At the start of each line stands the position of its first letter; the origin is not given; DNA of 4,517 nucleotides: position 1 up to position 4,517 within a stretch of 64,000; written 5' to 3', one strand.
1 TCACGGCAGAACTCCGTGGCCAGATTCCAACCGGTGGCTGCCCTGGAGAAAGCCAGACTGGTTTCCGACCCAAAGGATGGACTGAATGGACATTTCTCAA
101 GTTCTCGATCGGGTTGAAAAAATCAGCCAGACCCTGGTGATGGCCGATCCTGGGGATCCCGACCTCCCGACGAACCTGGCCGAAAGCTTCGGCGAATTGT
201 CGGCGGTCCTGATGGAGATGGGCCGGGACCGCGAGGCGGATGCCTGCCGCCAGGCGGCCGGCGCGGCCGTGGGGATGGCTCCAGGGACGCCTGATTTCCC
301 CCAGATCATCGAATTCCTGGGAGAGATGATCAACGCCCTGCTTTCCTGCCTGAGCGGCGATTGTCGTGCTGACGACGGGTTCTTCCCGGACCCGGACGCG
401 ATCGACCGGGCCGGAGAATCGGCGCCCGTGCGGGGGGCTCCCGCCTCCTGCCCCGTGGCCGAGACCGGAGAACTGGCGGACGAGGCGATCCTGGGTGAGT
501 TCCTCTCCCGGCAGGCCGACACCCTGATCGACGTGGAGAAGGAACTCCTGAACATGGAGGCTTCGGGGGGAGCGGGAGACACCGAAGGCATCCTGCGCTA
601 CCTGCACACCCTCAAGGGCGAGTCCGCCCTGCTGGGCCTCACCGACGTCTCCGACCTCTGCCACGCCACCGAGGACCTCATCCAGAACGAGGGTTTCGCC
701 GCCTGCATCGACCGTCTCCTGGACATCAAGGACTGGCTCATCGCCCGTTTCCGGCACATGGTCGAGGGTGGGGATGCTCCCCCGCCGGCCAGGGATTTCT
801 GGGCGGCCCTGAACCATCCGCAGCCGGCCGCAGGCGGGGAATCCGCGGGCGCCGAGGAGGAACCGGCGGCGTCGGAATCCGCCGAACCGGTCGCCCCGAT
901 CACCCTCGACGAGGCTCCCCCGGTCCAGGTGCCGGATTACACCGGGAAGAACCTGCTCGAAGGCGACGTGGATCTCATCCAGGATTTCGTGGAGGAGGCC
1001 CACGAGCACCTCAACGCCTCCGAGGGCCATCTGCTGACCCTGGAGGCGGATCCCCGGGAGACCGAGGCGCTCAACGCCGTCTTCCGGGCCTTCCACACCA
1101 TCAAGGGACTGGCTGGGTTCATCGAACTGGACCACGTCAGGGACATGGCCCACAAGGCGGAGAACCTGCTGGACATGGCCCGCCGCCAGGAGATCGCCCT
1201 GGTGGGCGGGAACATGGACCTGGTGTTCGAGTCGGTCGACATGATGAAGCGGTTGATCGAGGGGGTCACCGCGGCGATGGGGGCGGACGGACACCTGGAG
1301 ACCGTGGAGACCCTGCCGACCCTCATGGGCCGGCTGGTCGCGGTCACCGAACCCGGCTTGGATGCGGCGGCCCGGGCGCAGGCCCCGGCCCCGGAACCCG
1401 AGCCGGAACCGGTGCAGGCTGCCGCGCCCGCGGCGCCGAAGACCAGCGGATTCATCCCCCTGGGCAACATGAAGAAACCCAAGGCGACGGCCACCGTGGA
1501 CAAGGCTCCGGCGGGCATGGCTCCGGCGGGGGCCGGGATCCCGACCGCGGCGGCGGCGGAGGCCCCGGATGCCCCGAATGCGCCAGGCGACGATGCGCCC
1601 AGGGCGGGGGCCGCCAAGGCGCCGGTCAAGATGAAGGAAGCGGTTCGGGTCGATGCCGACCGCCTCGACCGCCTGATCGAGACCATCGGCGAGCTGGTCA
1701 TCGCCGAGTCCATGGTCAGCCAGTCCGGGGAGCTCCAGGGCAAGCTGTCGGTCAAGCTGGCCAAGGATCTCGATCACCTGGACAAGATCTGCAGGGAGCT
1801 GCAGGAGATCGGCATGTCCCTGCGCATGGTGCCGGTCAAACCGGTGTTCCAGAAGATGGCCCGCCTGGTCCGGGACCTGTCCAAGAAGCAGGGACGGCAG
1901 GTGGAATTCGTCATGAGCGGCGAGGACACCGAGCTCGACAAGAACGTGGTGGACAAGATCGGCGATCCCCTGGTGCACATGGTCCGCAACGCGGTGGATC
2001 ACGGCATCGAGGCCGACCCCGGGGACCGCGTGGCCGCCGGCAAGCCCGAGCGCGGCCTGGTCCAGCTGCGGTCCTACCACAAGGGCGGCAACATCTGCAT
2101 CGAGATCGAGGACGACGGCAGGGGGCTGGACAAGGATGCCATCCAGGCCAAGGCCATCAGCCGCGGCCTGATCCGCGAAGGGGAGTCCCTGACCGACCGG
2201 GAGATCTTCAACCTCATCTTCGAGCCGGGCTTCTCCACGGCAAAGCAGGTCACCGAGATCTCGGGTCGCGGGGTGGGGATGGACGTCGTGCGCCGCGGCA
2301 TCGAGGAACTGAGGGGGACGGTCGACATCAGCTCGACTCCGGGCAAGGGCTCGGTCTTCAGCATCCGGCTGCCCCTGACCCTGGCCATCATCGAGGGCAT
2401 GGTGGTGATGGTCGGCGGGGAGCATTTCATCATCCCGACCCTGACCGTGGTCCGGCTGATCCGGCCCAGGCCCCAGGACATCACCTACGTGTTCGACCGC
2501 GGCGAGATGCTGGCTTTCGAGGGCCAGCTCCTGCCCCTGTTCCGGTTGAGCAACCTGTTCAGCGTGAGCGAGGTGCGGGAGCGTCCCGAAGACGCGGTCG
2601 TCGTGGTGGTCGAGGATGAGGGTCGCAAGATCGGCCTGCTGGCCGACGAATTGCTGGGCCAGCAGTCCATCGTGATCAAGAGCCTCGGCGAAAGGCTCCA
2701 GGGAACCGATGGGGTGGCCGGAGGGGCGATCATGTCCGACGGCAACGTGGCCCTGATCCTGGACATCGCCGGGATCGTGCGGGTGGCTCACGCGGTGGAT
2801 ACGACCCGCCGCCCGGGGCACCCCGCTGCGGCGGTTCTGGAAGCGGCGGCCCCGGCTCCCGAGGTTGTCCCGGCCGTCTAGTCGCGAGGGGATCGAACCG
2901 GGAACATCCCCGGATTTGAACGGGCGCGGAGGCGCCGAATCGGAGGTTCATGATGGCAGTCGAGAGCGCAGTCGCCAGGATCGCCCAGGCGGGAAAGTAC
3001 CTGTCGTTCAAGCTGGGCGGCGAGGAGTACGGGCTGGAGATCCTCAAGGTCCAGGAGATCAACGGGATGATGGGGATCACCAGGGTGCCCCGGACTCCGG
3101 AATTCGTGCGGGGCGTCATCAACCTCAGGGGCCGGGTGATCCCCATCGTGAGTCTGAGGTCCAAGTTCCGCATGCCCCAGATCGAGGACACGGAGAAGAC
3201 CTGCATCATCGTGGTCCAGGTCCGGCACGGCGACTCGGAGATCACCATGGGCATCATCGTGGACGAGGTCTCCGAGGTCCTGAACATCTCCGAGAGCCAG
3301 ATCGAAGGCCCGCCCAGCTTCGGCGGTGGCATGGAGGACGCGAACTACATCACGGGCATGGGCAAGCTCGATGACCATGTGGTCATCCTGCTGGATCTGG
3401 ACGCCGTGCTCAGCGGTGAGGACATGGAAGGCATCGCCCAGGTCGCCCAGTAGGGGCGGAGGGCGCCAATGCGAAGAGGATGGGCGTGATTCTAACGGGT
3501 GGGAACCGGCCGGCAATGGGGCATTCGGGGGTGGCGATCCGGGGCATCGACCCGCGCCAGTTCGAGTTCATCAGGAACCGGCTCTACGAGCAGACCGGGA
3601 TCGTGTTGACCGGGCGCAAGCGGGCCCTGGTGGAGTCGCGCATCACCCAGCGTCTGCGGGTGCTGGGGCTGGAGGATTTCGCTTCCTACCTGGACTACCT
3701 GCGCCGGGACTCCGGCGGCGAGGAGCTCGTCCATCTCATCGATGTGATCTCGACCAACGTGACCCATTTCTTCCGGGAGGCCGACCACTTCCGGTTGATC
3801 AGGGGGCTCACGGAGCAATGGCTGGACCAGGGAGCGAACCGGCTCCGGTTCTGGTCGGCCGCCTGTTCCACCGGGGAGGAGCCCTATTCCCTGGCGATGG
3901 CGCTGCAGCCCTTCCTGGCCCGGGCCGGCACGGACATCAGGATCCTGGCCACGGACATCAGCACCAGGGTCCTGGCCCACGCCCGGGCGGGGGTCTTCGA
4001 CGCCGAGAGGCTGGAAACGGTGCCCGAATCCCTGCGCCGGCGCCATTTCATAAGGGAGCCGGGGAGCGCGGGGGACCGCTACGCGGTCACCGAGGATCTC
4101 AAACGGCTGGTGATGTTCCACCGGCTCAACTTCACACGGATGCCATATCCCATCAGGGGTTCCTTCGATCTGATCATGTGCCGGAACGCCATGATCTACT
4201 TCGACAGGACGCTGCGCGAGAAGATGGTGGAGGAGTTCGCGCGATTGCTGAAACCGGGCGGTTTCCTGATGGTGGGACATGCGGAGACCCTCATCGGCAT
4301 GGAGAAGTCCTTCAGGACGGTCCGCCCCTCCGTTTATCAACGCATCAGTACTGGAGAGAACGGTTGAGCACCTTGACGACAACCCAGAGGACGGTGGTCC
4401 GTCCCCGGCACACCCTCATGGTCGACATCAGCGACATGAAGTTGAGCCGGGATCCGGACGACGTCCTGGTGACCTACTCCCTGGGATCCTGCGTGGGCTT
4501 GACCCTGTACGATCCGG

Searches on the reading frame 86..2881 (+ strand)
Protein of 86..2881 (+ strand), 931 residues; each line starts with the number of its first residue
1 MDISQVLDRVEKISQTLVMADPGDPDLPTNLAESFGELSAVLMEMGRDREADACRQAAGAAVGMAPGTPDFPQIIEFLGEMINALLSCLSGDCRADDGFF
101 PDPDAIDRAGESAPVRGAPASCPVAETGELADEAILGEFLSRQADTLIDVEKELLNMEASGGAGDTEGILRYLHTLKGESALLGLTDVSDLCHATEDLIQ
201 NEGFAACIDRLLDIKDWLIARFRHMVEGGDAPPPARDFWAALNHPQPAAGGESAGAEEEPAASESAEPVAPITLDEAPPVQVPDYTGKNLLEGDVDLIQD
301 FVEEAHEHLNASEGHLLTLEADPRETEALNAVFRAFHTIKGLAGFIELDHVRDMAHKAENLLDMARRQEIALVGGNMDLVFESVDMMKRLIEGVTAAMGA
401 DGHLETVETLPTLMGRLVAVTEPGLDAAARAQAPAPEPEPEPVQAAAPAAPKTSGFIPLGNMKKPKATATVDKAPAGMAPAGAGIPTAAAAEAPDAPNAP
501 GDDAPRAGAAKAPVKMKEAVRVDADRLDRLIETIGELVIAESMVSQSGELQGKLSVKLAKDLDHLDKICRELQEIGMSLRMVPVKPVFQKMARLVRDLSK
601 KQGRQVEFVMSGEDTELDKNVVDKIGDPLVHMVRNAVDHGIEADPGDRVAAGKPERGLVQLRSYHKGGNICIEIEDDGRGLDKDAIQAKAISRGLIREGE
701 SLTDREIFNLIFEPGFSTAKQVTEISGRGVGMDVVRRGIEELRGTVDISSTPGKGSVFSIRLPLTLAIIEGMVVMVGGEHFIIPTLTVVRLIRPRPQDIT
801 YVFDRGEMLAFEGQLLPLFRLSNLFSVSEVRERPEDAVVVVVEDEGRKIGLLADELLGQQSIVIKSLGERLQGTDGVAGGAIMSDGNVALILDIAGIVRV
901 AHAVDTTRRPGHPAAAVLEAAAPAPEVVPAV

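Call 55: search_protein_families(library=pfam, proteins=[window:86-2881:+], max_evalue=0.0001)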
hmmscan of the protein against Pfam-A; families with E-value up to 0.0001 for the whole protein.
window:86-2881:+ (931 aa): 4 families
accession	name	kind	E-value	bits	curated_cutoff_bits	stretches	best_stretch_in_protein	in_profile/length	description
PF01627.28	Hpt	-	3.7e-26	91.6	24.6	2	296-382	1-73/84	Hpt domain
PF01584.24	CheW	-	2.3e-23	82.8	23.5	1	770-899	1-135/138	CheW-like domain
PF02518.31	HATPase_c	-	1.7e-21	77.2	26.4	1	627-765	4-110/111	Histidine kinase-, DNA gyrase B-, and HSP90-like ATPase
PF02895.20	H-kinase_dim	-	4.4e-15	56.3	23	1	518-578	2-67/68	Signal transducing histidine kinase, homodimeric domain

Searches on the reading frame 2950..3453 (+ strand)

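Call 55: search_protein_families(library=pfam, proteins=[window:2950-3453:+], max_evalue=0.0001)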
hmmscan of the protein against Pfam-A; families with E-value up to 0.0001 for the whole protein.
window:2950-3453:+ (167 aa): 1 family
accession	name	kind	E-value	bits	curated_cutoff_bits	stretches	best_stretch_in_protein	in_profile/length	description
PF01584.24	CheW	-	2.2e-41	141.2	23.5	1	16-155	1-135/138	CheW-like domain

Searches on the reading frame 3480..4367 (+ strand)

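Call 55: search_protein_families(library=pfam, proteins=[window:3480-4367:+], max_evalue=0.0001)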
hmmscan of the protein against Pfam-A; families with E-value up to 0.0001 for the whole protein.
window:3480-4367:+ (295 aa): 5 families
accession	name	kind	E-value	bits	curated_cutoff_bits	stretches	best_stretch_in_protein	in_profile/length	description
PF01739.24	CheR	-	4.5e-56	189.8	27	1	93-282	1-190/195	CheR methyltransferase, SAM binding domain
PF03705.20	CheR_N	-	1.8e-17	63.2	27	1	27-77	2-52/53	CheR methyltransferase, all-alpha domain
PF13649.12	Methyltransf_25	-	1.4e-09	38.9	27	1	211-261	48-97/97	Methyltransferase domain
PF08241.18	Methyltransf_11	-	3.7e-09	37.5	21.2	1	211-264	44-94/95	Methyltransferase domain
PF08242.18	Methyltransf_12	-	1.1e-06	29.7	30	1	142-263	11-98/98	Methyltransferase domain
